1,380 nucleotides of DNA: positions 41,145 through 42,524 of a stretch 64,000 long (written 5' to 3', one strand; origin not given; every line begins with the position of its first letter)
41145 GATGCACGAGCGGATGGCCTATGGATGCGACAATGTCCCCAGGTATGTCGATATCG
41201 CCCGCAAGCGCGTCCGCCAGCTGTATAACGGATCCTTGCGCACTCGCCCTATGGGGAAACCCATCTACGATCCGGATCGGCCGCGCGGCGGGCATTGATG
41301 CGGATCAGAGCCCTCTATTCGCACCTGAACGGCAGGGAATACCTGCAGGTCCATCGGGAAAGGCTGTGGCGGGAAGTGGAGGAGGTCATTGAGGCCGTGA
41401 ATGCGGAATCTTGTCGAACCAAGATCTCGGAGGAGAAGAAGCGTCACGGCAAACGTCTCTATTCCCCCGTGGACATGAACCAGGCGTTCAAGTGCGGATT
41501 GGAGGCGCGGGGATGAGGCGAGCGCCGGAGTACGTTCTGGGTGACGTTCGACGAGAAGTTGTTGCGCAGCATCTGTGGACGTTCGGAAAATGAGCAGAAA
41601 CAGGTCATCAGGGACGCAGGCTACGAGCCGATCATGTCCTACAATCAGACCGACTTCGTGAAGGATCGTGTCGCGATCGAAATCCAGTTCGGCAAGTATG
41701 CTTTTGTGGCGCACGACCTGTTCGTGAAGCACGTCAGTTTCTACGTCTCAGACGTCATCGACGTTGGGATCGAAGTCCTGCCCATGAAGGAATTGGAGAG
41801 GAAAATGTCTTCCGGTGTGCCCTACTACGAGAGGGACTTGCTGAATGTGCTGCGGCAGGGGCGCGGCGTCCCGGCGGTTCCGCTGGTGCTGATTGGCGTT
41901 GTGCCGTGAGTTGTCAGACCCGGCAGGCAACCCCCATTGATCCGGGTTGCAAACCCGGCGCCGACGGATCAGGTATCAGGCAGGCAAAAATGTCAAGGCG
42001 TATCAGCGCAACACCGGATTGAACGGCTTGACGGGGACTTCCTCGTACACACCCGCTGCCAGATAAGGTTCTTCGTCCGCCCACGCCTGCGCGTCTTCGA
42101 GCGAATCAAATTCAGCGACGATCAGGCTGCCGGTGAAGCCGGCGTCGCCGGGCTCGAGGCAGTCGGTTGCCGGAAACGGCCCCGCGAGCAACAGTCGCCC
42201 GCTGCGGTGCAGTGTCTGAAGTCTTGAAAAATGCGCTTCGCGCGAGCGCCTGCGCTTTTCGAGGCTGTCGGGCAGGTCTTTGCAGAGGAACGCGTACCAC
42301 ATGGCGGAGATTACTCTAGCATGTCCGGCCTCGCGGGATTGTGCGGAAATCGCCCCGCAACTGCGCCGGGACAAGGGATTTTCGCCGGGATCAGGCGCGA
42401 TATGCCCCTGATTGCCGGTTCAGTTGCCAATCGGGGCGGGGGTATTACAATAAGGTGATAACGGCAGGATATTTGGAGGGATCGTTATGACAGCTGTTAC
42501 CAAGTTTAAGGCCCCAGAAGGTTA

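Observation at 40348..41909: Type II R-M module with the endonuclease frame stopped by an in-frame TGA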

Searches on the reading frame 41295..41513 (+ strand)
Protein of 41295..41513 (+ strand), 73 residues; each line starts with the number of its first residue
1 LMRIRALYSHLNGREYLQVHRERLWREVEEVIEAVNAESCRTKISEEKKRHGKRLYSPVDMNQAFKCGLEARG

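Call 4: search_protein_families(library=pfam, proteins=[window:41295-41513:+], max_evalue=1)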
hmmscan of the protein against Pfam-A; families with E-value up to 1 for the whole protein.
window:41295-41513:+ (73 aa): 2 families
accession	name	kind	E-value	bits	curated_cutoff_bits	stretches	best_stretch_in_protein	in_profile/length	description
PF09195.17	Endonuc-BglII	-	0.0071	16.5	26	1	12-57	1-46/163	Restriction endonuclease BglII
PF10545.15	MADF_DNA_bdg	-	0.01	16.6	22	1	5-51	9-56/84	Alcohol dehydrogenase transcription factor Myb/SANT-like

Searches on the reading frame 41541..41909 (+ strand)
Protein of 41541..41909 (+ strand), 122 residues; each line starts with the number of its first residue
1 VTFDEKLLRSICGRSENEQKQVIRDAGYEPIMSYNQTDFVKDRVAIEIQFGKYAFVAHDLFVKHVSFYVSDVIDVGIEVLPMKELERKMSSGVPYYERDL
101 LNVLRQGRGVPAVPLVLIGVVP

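Call 4: search_protein_families(library=pfam, proteins=[window:41541-41906:+], max_evalue=1)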
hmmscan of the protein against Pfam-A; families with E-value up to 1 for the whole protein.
window:41541-41906:+ (122 aa): 1 family
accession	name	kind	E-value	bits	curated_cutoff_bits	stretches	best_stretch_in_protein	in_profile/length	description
PF09195.17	Endonuc-BglII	-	6.1e-28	98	26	1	22-120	70-162/163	Restriction endonuclease BglII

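Call 9: find_encoding_contigs(protein=window:41541-41909:+, flank=6000, max_places=8)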
Protein window:41541-41909:+ (122 aa): 2 contigs read that carry it; 2 places shown.
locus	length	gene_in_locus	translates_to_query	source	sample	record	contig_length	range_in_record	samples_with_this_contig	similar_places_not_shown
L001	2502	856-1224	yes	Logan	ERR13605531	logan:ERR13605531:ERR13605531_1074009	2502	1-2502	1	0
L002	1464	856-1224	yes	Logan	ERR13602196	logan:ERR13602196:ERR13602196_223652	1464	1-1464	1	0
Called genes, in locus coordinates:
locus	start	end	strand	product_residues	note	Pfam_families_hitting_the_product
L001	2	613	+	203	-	?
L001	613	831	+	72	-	PF09195:Endonuc-BglII (weak)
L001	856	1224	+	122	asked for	PF09195:Endonuc-BglII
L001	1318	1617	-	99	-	PF03795:YCII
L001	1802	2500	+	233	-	?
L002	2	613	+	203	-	?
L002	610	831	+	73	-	PF09195:Endonuc-BglII (weak)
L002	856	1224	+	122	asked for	PF09195:Endonuc-BglII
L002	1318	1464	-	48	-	?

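Call 36: list_cluster_members(proteins=[P0121, window:41541-41906:+, window:41298-41513:+])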
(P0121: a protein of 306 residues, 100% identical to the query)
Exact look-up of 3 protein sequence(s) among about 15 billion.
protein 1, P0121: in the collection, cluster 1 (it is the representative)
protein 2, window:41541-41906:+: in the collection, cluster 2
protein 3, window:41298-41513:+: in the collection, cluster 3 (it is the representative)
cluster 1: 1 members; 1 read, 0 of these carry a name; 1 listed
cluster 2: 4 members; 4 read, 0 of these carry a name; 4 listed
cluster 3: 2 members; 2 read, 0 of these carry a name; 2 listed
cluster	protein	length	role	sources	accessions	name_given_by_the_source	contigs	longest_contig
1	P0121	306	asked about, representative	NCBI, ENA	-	-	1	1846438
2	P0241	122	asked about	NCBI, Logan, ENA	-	-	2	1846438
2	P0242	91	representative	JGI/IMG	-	-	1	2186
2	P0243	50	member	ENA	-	-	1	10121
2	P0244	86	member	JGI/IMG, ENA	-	-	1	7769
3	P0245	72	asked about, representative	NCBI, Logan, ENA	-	-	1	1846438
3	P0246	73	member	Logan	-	-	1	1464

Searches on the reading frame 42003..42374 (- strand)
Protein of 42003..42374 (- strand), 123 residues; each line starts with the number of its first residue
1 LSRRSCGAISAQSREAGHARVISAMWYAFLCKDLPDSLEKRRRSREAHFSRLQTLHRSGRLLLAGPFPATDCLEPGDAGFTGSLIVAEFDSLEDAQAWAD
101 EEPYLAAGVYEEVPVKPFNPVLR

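Call 15: search_protein_families(library=ncbifam, proteins=[window:42003-42374:-], max_evalue=0.01)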
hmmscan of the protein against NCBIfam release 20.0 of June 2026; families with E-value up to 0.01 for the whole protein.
window:42003-42374:- (123 aa): 8 families
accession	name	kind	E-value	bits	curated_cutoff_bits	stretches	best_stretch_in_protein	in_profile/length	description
NF008473.0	PRK11370.1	equivalog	1e-41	141.2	111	1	25-122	1-98/99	YciI family protein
NF009504.0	PRK12863.1-4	equivalog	1.7e-30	105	134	1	26-122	3-95/97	YciI-like protein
NF009505.0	PRK12863.1-6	equivalog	1.8e-19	70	171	1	27-120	4-95/100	YciI-like protein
NF009507.0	PRK12865.1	equivalog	4.9e-19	68.4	149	1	25-122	1-92/97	YciI-like protein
NF009502.0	PRK12863.1-1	equivalog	5.8e-16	58.6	137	1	25-121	1-89/96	YciI-like protein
NF009508.0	PRK12866.1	equivalog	3.2e-08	33.6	108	1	25-121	1-88/97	YciI-like protein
NF009503.0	PRK12863.1-3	equivalog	1.6e-06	28.3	145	1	28-116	4-85/98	YciI-like protein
NF009506.0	PRK12864.1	equivalog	0.00037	20.9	106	1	35-117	12-84/89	YciI-like protein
